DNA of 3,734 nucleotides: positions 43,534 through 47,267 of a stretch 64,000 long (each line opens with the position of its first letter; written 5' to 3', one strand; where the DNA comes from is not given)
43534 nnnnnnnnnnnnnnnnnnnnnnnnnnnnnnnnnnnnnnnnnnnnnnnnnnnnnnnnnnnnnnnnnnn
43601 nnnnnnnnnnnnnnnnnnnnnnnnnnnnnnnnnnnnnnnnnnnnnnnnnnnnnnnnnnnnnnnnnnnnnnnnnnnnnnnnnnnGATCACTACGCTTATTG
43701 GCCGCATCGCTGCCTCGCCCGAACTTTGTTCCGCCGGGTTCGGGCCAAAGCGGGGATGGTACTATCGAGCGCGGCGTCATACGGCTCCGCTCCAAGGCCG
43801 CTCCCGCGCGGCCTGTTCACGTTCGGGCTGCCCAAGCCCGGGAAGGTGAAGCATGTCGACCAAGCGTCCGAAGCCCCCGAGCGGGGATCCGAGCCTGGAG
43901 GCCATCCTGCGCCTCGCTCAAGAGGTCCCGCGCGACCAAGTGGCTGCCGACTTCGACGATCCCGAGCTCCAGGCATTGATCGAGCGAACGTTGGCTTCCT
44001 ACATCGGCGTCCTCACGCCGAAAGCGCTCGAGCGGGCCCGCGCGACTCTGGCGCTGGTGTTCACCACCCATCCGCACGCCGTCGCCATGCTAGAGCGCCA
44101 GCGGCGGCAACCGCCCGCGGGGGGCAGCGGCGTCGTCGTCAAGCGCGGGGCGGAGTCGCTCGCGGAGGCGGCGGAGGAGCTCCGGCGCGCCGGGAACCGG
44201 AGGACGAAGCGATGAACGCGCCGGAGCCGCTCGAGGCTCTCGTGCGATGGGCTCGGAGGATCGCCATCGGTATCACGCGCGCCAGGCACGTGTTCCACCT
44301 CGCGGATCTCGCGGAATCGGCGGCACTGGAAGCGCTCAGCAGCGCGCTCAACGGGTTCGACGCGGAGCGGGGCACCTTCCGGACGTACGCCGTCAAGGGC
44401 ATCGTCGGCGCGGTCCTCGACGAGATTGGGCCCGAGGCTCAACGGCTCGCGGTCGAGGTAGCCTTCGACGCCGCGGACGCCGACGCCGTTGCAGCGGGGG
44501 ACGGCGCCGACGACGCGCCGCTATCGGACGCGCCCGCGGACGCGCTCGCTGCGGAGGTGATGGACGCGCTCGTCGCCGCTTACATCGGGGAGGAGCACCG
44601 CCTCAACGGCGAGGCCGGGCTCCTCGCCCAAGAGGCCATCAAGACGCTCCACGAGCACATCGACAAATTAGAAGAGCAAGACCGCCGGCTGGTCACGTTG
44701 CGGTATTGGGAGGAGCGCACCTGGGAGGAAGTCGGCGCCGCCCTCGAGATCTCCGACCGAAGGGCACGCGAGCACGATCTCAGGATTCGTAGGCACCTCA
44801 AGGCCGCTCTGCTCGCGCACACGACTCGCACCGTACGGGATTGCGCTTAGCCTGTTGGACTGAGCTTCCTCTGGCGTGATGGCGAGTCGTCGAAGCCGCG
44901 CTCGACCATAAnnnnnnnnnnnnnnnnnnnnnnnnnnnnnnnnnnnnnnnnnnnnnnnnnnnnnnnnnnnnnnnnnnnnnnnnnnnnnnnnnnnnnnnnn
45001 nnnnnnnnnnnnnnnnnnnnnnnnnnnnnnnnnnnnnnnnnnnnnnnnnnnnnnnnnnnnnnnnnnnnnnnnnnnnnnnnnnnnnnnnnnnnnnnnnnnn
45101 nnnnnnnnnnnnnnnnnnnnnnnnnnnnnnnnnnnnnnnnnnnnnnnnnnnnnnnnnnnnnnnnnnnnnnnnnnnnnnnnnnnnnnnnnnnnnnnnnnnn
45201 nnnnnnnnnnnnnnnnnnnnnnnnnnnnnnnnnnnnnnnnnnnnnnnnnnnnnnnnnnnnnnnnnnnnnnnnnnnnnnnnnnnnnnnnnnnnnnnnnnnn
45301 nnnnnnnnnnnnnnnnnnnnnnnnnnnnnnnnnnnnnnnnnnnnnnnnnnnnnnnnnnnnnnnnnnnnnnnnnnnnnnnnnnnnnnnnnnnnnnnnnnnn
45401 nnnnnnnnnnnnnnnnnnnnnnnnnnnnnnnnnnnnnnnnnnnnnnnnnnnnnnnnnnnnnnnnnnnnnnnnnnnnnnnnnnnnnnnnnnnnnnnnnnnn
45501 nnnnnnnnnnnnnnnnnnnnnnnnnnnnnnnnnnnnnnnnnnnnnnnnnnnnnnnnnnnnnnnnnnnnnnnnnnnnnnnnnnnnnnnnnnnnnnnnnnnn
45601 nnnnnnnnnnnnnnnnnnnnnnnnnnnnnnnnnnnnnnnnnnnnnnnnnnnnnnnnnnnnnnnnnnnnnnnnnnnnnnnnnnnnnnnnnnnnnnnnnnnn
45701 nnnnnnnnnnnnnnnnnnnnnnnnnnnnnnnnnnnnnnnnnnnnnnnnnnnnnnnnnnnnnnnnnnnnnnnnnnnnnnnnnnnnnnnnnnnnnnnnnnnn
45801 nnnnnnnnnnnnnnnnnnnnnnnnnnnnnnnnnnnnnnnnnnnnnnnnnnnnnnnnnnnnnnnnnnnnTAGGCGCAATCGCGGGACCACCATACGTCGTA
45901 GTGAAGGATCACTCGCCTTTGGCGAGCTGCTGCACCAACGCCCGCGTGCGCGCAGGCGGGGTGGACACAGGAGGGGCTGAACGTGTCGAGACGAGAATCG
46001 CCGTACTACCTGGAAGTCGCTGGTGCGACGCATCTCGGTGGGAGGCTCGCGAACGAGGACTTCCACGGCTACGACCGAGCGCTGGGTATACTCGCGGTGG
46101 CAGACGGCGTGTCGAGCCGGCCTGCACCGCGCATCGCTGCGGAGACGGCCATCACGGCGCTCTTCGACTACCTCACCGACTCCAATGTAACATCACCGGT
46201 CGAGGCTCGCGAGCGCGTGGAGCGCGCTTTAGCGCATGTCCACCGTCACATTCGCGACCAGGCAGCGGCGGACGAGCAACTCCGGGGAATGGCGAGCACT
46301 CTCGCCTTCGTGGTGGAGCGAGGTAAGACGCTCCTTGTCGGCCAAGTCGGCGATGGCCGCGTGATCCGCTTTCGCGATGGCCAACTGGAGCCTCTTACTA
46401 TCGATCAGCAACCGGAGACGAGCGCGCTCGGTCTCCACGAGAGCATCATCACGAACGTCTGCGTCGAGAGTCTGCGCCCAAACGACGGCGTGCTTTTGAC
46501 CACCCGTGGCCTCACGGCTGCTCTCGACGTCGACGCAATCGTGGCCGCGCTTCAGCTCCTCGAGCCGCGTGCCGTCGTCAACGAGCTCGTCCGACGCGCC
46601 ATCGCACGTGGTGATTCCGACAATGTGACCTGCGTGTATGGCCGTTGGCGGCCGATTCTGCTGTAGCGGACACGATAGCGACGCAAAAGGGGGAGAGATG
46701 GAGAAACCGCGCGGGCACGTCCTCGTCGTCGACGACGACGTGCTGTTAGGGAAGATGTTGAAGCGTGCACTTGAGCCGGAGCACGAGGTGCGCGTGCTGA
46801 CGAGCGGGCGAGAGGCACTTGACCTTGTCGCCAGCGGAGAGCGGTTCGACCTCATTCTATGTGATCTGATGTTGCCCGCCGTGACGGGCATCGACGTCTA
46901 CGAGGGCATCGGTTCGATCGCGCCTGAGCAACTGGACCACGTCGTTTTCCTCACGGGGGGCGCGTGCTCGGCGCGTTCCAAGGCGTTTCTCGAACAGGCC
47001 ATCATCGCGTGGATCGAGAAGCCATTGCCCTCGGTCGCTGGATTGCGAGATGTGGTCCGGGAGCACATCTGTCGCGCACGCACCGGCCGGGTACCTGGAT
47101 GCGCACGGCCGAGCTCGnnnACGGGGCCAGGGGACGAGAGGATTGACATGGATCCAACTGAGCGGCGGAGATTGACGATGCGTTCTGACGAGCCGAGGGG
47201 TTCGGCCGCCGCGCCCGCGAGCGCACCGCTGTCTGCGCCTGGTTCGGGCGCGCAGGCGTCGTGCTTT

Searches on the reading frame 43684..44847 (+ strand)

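Call 44: search_protein_families(library=pfam, proteins=[window:43684-44847:+], max_evalue=0.0001)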
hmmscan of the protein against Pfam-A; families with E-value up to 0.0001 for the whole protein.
window:43684-44847:+ (388 aa): 2 families
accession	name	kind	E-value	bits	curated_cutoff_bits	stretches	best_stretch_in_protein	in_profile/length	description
PF04545.22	Sigma70_r4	-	6.8e-08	32.4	24.1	1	326-373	2-49/50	Sigma-70, region 4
PF08281.18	Sigma70_r4_2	-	6.2e-06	26.2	25.7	1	322-372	4-54/54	Sigma-70, region 4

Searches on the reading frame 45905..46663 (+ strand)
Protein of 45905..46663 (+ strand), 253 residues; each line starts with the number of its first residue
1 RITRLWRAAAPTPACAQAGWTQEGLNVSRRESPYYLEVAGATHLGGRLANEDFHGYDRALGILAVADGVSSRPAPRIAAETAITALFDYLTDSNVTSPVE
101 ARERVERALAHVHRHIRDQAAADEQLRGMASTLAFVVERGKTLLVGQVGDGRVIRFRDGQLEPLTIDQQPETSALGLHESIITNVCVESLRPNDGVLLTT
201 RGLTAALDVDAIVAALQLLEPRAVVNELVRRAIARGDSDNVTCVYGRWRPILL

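Call 44: search_protein_families(library=pfam, proteins=[window:45905-46663:+], max_evalue=0.0001)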
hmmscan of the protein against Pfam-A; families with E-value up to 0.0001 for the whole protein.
window:45905-46663:+ (253 aa): 2 families
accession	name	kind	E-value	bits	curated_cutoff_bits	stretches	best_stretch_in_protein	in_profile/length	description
PF13672.11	PP2C_2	-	4.5e-20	72.5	24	1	40-204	2-175/209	Protein phosphatase 2C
PF00481.26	PP2C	-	3.5e-05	24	20.3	0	55-172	29-144/255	Protein phosphatase 2C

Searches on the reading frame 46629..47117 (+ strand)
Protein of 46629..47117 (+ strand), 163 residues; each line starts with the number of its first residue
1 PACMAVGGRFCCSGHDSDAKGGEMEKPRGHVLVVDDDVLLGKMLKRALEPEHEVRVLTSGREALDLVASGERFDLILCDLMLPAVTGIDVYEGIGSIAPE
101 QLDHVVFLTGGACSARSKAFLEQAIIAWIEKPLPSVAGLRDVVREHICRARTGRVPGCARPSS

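Call 44: search_protein_families(library=pfam, proteins=[window:46629-47117:+], max_evalue=0.0001)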
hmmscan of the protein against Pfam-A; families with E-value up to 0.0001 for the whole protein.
window:46629-47117:+ (163 aa): 1 family
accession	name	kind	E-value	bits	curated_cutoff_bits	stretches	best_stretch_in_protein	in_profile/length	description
PF00072.30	Response_reg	-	2.4e-13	50.7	30.2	1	31-134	1-102/111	Response regulator receiver domain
